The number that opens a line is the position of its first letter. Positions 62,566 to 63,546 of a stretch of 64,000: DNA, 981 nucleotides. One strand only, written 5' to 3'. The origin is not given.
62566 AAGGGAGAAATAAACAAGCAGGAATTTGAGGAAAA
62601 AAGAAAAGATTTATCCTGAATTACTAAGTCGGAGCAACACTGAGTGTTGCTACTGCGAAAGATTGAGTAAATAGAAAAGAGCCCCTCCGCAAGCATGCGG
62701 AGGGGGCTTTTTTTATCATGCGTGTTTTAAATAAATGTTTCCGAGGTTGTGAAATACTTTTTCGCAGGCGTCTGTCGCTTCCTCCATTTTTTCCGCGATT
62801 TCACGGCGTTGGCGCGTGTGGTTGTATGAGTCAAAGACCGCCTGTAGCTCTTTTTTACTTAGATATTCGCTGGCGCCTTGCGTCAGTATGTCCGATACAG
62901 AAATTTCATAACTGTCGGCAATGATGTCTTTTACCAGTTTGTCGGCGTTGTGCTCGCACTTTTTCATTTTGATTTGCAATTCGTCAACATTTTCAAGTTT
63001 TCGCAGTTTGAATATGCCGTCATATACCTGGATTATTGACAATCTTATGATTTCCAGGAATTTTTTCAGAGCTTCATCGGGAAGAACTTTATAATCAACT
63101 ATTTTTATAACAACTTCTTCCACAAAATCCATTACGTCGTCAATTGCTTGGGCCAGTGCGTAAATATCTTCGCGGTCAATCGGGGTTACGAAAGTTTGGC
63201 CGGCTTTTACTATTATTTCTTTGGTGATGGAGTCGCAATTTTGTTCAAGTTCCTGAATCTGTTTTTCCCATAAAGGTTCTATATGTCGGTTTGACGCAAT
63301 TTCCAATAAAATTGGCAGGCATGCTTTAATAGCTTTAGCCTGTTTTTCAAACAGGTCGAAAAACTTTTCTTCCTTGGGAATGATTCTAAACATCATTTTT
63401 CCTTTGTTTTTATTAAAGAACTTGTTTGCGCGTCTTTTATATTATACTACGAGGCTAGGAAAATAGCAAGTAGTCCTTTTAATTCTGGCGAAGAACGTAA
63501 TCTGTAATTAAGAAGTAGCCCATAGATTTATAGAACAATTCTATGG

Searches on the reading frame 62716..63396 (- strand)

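Call 40: search_protein_families(library=pfam, proteins=[window:62716-63396:-], max_evalue=10)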
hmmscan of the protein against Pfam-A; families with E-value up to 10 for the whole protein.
window:62716-63396:- (226 aa): 3 families
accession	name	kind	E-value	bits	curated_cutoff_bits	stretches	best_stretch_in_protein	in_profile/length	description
PF01865.21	PhoU_div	-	1.2e-15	57.9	24.4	1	7-164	8-174/214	Protein of unknown function DUF47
PF07862.16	Nif11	-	0.28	12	23.8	1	131-169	10-47/48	Nif11 domain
PF06657.18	Cep57_MT_bd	-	0.73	10.8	31.3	1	182-213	32-66/77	Centrosome microtubule-binding domain of Cep57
